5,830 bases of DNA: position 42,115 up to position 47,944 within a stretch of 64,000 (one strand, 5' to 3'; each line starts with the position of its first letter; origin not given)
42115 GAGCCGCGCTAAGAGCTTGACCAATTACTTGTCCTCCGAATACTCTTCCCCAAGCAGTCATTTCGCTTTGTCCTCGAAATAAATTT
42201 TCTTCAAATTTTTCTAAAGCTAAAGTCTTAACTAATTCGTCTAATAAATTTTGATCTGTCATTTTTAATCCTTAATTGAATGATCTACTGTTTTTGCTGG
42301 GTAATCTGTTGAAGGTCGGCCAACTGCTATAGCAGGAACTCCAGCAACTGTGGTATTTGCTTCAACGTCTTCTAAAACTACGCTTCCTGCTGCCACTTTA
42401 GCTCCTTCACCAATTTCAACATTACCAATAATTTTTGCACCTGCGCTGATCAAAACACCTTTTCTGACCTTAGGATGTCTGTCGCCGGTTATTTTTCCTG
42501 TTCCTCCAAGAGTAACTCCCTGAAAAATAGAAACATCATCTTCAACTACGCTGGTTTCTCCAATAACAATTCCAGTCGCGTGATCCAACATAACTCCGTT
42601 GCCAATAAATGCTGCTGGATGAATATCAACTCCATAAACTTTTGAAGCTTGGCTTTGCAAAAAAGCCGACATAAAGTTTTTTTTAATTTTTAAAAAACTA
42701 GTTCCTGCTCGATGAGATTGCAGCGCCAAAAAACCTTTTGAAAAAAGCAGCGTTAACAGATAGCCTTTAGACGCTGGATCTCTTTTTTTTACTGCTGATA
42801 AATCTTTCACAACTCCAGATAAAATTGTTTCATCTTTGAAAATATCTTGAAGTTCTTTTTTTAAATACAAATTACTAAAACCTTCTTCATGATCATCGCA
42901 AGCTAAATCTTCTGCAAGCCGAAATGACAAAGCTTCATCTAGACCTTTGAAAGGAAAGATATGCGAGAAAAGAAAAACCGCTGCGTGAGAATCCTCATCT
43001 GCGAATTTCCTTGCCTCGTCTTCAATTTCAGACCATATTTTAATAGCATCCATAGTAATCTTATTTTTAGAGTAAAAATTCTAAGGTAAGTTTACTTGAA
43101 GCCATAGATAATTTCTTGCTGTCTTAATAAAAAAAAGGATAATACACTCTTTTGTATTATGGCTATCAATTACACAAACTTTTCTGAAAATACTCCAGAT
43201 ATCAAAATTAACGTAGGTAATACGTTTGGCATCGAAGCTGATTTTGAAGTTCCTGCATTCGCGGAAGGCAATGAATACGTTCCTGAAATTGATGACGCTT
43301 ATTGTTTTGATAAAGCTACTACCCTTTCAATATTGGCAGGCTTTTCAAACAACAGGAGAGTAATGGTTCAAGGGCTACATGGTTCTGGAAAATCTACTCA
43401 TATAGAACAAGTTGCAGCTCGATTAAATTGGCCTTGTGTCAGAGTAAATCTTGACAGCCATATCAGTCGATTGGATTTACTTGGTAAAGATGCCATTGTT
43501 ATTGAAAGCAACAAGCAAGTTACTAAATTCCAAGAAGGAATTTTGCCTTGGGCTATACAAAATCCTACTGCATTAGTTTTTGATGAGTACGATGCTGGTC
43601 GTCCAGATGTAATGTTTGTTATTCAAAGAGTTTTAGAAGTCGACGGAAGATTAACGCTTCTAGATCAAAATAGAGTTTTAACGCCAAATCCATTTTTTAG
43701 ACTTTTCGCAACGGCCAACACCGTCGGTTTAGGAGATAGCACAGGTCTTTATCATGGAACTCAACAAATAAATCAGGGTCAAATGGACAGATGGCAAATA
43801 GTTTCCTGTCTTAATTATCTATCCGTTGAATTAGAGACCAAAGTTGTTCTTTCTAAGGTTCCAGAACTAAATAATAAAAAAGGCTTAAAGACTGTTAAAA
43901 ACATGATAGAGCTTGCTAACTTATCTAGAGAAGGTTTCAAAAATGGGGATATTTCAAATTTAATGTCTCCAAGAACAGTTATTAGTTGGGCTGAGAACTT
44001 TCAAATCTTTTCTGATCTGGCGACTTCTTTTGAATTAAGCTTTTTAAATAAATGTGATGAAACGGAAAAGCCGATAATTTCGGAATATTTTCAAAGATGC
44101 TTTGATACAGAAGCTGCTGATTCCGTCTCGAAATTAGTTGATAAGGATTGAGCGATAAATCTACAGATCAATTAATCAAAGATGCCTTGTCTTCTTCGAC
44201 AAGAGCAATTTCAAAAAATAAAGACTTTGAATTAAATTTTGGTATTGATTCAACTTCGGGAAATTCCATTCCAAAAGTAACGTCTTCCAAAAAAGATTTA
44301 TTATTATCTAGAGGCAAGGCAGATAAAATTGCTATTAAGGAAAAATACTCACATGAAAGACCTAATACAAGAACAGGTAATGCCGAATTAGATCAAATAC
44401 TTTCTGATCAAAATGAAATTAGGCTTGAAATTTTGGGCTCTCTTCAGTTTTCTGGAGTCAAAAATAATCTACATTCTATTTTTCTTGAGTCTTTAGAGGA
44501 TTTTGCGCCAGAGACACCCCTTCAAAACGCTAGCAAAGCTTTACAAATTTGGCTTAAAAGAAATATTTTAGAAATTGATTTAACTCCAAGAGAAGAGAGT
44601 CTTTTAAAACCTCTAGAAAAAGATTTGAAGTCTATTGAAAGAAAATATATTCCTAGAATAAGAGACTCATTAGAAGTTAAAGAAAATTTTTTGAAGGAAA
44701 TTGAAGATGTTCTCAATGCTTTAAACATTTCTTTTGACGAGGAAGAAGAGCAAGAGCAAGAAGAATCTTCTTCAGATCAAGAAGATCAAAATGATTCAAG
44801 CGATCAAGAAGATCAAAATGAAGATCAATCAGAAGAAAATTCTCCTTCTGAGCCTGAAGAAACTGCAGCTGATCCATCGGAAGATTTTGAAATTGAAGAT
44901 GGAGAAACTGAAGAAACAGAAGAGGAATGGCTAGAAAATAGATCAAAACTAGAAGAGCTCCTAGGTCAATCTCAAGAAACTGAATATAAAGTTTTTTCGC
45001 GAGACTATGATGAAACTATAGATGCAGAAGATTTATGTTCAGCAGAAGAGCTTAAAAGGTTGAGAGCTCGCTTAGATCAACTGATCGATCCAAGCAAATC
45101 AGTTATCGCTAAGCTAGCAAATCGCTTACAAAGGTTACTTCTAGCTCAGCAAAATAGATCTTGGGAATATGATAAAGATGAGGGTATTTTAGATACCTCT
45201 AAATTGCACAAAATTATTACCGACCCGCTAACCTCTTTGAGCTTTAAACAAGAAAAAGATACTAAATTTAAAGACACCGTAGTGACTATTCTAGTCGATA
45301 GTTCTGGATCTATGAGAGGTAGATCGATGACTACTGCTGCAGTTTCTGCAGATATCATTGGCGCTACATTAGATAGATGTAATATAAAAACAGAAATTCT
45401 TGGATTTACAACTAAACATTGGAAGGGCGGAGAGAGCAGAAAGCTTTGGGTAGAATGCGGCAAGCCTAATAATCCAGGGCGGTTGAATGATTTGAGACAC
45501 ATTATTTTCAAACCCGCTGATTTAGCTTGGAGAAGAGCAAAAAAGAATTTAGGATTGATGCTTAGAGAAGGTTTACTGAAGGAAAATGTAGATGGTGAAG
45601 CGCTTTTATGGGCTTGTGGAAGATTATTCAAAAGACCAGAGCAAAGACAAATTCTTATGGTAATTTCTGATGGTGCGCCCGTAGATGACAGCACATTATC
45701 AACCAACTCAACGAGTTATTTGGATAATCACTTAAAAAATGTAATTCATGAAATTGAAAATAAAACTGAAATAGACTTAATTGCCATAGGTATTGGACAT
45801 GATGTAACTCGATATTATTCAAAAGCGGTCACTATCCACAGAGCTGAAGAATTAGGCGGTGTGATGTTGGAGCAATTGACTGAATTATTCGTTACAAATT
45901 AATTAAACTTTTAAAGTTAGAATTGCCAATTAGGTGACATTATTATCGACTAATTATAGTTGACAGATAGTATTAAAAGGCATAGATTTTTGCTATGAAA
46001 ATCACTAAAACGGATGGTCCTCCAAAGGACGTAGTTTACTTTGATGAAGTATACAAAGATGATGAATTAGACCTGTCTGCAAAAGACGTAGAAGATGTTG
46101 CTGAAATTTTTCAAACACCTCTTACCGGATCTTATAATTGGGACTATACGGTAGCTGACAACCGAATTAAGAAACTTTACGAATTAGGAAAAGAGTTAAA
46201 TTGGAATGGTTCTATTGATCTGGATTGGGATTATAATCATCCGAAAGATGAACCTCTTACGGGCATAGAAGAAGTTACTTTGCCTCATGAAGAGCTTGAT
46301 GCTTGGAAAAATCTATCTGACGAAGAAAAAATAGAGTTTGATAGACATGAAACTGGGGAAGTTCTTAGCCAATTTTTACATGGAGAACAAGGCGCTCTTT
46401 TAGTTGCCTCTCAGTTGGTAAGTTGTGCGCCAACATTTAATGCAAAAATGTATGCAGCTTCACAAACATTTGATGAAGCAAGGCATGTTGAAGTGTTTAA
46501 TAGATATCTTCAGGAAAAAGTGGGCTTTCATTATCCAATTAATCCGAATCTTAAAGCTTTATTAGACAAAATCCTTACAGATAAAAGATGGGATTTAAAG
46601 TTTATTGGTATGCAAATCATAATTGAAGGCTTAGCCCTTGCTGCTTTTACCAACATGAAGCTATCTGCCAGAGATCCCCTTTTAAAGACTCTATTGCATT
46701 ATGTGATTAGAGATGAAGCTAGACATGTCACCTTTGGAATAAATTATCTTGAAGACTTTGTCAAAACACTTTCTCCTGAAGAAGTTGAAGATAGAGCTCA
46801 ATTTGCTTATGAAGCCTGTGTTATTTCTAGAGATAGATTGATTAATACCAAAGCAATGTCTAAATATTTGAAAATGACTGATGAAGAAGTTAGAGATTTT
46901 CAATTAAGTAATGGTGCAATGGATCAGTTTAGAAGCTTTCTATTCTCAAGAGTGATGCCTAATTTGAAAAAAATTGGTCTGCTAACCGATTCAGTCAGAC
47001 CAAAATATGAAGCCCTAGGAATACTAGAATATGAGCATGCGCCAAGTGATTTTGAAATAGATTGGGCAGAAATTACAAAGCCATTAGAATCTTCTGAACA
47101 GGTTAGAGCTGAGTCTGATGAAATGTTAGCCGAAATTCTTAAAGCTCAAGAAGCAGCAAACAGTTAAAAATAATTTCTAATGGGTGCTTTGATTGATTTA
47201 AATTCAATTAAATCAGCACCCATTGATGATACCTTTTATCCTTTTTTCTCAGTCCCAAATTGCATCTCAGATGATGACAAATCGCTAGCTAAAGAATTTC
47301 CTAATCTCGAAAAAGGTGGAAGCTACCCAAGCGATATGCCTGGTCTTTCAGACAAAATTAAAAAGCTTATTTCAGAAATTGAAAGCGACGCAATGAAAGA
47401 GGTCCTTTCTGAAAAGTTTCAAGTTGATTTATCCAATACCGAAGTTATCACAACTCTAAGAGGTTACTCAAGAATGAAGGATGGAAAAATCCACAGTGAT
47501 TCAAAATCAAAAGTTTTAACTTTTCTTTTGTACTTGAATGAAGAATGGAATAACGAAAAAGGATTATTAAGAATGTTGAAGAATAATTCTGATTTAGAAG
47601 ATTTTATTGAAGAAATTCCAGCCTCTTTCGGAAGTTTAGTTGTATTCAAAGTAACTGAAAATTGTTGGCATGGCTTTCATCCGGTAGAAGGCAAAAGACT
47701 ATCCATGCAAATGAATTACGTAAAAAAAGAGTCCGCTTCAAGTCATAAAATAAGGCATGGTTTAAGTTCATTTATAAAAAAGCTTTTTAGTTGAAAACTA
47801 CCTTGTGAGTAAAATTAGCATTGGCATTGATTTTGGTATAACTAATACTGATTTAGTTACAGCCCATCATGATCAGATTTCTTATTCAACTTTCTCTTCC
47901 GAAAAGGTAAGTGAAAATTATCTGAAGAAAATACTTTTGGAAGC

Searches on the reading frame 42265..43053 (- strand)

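Call 48: search_protein_families(library=pfam, proteins=[window:42265-43053:-], max_evalue=0.00001)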
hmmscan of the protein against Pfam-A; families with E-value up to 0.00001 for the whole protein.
window:42265-43053:- (262 aa): 2 families
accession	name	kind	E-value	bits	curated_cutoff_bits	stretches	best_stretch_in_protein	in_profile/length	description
PF06426.19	SATase_N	-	7.2e-19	68.5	21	1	6-113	1-105/105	Serine acetyltransferase, N-terminal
PF00132.30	Hexapep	-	1.4e-09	37.6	27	1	193-226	1-34/36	Bacterial transferase hexapeptide (six repeats)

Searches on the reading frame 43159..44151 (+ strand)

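Call 48: search_protein_families(library=pfam, proteins=[window:43159-44151:+], max_evalue=0.00001)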
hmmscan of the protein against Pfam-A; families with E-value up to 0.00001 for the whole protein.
window:43159-44151:+ (330 aa): 2 families
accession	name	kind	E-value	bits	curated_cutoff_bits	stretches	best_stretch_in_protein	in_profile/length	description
PF12556.13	CobS_N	-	3.6e-12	46.2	22.2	1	10-41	3-34/34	Cobaltochelatase CobS subunit N terminal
PF07728.20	AAA_5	-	9.8e-12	45.5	22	1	68-190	2-125/139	AAA domain (dynein-related subfamily)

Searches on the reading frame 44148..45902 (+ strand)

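Call 49: search_protein_families(library=pfam, proteins=[window:44148-45902:+], max_evalue=0.00001)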
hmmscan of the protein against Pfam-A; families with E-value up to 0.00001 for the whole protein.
window:44148-45902:+ (584 aa): 2 families
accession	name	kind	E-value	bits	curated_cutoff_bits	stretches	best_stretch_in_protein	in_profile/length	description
PF11775.14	CobT_C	-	1.8e-91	306.2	21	1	365-582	1-219/220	Cobalamin biosynthesis protein CobT VWA domain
PF06213.17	CobT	-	1.2e-17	64.8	26.1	1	9-259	6-269/276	Cobalamin biosynthesis protein CobT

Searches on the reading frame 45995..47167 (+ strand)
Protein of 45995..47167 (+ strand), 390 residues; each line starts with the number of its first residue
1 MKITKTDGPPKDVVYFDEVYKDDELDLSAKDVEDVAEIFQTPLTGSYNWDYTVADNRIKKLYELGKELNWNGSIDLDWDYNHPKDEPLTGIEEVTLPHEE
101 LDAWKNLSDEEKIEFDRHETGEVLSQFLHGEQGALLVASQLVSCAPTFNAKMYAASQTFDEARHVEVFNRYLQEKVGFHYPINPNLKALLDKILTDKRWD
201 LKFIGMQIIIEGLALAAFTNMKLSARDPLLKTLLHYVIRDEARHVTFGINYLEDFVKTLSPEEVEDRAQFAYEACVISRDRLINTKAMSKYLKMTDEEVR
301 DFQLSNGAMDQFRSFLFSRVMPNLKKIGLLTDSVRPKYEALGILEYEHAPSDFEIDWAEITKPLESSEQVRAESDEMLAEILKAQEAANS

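Call 49: search_protein_families(library=pfam, proteins=[window:45995-47167:+], max_evalue=0.00001)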
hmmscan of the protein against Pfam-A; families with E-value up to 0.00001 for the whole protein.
window:45995-47167:+ (390 aa): 1 family
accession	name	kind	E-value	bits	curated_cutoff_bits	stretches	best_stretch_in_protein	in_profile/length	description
PF11583.14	AurF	-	9.9e-13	48.3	29.6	1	57-328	7-282/282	P-aminobenzoate N-oxygenase AurF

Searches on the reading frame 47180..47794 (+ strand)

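Call 49: search_protein_families(library=pfam, proteins=[window:47180-47794:+], max_evalue=0.00001)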
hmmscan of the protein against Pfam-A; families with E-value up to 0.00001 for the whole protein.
window:47180-47794:+ (204 aa): 2 families
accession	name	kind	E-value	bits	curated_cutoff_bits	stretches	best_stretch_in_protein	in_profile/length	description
PF13640.12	2OG-FeII_Oxy_3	-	2e-10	41.9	27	1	103-180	13-97/98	2OG-Fe(II) oxygenase superfamily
PF13661.12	2OG-FeII_Oxy_4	-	5.1e-07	30.5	27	1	96-175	6-92/98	2OG-Fe(II) oxygenase superfamily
